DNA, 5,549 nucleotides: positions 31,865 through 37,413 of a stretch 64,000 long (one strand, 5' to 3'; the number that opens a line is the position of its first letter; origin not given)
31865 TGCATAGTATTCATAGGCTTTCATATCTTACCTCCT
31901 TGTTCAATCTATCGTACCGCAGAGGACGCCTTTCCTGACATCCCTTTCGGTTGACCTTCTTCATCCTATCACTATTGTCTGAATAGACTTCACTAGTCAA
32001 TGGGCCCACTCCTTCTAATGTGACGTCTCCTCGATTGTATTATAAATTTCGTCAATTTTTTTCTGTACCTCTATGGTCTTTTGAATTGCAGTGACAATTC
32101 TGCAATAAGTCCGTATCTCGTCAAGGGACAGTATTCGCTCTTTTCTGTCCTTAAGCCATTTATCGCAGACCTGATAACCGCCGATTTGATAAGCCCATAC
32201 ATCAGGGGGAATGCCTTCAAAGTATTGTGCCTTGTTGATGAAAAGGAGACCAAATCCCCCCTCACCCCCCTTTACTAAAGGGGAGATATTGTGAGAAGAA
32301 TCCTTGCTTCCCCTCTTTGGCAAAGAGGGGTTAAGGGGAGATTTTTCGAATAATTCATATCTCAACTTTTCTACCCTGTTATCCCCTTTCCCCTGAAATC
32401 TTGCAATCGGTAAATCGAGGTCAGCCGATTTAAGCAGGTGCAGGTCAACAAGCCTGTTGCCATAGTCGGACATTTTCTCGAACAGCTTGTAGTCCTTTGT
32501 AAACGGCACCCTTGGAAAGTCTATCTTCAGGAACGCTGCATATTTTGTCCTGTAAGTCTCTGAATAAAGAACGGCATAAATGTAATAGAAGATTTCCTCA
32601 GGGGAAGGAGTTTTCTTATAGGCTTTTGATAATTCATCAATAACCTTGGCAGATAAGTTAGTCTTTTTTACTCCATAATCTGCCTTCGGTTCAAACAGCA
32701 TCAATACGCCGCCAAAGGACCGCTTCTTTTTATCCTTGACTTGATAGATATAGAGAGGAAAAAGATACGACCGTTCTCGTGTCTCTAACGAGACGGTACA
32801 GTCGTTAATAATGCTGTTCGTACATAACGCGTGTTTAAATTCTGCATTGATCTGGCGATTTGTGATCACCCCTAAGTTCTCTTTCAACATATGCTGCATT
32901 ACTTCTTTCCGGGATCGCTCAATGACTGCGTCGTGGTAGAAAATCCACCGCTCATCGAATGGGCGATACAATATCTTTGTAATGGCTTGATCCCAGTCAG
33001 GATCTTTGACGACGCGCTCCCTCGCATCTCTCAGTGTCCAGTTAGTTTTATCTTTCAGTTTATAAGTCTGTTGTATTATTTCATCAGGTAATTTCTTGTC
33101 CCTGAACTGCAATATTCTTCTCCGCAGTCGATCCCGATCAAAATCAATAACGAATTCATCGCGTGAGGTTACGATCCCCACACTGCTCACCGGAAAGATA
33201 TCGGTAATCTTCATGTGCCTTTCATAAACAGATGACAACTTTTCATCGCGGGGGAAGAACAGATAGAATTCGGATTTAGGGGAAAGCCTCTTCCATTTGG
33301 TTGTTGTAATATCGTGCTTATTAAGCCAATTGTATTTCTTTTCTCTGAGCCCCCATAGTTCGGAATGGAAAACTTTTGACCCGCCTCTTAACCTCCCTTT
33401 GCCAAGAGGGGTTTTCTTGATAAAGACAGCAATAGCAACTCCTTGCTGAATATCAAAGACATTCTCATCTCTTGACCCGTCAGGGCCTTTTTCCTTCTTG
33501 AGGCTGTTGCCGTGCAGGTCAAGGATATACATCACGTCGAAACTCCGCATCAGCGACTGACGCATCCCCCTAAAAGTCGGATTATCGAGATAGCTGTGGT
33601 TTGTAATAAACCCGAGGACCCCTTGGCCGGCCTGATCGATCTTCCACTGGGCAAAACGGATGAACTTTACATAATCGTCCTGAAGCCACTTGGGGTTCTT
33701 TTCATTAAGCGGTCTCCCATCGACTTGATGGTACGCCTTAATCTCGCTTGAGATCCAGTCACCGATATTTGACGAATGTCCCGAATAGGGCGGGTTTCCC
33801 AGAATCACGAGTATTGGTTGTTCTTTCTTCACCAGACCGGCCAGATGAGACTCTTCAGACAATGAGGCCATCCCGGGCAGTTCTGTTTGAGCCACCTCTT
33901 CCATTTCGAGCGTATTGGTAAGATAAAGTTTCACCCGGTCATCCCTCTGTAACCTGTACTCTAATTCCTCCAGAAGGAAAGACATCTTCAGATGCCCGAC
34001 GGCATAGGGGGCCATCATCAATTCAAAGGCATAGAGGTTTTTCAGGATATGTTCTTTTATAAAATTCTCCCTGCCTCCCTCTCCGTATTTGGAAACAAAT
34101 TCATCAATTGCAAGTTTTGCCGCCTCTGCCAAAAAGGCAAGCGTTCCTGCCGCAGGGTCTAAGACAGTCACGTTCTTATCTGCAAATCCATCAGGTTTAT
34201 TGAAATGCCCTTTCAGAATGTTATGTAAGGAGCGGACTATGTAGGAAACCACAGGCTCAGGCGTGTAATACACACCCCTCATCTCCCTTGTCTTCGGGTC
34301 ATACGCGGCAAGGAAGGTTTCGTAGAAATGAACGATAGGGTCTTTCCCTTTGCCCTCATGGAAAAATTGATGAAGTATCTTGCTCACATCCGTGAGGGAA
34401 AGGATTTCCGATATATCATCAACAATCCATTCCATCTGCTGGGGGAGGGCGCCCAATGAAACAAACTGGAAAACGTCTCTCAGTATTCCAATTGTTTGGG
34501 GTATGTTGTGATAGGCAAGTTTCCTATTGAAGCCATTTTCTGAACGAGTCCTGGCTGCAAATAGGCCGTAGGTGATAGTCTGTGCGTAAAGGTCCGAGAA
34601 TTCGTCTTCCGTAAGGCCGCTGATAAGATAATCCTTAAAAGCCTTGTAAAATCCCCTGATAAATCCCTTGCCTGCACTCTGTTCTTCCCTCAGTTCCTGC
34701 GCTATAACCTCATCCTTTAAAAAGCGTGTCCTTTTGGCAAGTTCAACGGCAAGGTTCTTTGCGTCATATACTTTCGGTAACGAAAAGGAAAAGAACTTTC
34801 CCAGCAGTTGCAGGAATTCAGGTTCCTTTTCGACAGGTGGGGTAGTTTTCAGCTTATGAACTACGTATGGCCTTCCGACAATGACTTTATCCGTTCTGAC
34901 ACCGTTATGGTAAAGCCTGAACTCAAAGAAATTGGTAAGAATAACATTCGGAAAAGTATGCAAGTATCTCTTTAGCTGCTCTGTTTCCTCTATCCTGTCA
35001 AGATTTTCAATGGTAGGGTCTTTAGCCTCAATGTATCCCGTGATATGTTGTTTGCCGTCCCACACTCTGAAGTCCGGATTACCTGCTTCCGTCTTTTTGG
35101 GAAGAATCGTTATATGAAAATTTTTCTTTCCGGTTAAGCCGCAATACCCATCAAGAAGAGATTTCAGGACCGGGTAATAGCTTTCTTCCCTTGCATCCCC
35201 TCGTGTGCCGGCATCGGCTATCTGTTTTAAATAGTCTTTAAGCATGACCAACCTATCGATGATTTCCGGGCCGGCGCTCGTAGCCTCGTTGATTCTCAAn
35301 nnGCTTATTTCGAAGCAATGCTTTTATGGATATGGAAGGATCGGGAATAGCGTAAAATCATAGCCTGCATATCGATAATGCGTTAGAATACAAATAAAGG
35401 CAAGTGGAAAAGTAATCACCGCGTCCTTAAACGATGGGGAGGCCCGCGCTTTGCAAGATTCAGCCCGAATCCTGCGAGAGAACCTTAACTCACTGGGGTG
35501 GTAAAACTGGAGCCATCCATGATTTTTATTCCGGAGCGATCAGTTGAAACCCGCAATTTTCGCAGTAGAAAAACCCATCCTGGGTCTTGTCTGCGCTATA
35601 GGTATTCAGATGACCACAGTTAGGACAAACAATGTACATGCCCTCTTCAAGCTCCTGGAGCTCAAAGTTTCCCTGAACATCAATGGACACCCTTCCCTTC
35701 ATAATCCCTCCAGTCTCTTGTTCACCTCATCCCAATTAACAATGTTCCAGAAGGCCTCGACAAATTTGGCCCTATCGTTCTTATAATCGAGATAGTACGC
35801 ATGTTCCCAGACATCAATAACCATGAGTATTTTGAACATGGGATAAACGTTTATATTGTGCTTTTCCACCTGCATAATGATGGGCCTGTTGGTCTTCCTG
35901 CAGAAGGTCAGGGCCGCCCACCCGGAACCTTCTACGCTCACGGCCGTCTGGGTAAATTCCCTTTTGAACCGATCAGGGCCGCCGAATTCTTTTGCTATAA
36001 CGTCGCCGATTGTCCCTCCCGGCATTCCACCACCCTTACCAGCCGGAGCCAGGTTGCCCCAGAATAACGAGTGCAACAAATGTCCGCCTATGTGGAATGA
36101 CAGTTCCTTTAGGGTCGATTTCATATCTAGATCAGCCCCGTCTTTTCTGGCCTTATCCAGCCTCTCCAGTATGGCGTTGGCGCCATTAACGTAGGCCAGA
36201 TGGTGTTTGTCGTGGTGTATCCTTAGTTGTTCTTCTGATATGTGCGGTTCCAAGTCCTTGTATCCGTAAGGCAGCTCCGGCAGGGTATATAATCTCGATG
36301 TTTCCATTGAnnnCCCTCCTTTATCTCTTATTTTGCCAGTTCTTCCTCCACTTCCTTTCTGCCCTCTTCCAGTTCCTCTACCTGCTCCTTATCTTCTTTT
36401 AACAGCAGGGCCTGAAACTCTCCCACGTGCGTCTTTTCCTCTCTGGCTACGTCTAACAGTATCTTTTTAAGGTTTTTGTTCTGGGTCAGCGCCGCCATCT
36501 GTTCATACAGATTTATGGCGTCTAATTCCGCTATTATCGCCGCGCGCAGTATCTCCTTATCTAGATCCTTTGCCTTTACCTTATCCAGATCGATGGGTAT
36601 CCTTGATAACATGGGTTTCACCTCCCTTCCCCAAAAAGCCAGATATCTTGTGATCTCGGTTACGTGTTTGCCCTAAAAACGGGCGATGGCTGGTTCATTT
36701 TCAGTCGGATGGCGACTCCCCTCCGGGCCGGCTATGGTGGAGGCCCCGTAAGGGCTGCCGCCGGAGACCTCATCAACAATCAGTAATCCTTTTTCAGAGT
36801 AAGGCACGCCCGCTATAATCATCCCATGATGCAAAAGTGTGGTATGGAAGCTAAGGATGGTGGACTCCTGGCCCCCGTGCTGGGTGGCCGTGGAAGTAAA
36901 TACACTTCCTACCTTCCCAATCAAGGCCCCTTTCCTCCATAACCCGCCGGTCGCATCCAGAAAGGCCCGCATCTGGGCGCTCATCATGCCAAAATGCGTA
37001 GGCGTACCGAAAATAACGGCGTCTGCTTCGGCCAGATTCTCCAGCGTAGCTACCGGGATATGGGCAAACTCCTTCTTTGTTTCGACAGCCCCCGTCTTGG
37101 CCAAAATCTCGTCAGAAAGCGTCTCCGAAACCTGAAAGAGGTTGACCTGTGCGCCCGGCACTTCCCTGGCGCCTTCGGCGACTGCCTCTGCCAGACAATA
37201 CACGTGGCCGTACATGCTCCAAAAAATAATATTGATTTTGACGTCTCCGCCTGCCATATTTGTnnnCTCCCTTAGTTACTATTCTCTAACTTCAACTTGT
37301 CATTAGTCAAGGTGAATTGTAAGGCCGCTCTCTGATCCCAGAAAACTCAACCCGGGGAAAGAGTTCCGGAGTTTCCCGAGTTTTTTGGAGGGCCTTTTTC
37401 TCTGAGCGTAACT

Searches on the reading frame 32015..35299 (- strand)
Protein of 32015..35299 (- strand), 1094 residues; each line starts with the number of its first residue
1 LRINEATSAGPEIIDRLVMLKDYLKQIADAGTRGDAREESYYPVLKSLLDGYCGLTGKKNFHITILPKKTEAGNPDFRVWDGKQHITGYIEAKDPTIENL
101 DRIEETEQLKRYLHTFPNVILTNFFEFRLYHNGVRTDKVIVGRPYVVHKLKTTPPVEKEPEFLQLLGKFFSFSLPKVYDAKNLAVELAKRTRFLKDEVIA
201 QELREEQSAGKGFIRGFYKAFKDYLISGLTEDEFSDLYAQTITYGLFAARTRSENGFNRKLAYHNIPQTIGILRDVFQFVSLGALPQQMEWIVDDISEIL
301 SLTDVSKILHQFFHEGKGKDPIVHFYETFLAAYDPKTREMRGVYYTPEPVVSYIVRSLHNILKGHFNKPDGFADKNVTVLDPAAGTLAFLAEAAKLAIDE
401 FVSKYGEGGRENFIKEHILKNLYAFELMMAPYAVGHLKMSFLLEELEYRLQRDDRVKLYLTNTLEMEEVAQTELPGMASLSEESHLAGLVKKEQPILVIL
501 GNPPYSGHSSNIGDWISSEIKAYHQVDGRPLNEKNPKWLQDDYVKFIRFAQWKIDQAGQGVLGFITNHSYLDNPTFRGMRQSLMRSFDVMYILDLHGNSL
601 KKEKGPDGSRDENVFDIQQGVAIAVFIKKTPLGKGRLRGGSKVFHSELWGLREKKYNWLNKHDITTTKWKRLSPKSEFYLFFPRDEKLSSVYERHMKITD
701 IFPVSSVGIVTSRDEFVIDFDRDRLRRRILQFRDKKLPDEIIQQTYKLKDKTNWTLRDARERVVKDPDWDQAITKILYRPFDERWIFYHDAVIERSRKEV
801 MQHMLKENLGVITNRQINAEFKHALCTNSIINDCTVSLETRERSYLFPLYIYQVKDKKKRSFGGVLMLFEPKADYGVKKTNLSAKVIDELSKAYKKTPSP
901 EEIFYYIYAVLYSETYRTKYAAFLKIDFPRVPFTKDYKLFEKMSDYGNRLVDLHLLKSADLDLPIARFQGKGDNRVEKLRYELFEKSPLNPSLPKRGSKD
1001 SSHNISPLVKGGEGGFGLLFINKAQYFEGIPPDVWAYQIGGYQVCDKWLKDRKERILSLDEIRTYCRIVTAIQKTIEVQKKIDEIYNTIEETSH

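Call 68: search_protein_families(library=pfam, proteins=[window:32015-35299:-], max_evalue=0.00001)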
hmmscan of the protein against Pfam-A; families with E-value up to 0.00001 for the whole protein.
window:32015-35299:- (1094 aa): 3 families
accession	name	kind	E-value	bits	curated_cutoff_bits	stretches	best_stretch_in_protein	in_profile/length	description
PF18135.7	Type_ISP_C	-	2.9e-88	296.7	25.9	1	700-1077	1-338/342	Type ISP C-terminal specificity domain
PF02384.22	N6_Mtase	-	2.1e-09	37.6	20.4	1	319-509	3-139/311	N-6 DNA Methylase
PF07669.17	Eco57I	-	3e-06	27.9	25.3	0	431-597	10-167/171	Eco57I restriction-modification methylase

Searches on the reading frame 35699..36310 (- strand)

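Call 68: search_protein_families(library=pfam, proteins=[window:35699-36310:-], max_evalue=0.00001)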
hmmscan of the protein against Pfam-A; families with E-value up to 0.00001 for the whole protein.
window:35699-36310:- (203 aa): 2 families
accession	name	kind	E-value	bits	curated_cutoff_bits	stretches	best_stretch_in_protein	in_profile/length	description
PF02777.23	Sod_Fe_C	-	6.4e-33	113.3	20.9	1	99-199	3-102/102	Iron/manganese superoxide dismutases, C-terminal domain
PF00081.27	Sod_Fe_N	-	4.3e-31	107.7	27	1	8-88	2-82/82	Iron/manganese superoxide dismutases, alpha-hairpin domain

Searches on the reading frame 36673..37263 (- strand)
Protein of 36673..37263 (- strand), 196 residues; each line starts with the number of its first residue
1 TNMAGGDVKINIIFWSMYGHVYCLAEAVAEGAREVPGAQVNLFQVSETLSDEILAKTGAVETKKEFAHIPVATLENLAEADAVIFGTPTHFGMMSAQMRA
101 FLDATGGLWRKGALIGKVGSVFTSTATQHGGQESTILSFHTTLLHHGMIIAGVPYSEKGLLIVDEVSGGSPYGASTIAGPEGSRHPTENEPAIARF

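Call 68: search_protein_families(library=pfam, proteins=[window:36673-37263:-], max_evalue=0.00001)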
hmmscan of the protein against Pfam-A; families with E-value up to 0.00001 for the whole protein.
window:36673-37263:- (196 aa): 3 families
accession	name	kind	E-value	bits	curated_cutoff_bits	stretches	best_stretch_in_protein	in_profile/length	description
PF03358.20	FMN_red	-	5.5e-16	58.9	24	1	22-151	17-140/152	NADPH-dependent FMN reductase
PF02525.22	Flavodoxin_2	-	2e-07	31.4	27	1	10-127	3-136/198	Flavodoxin-like fold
PF00258.30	Flavodoxin_1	-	2.7e-07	31.3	25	1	12-135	1-131/143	Flavodoxin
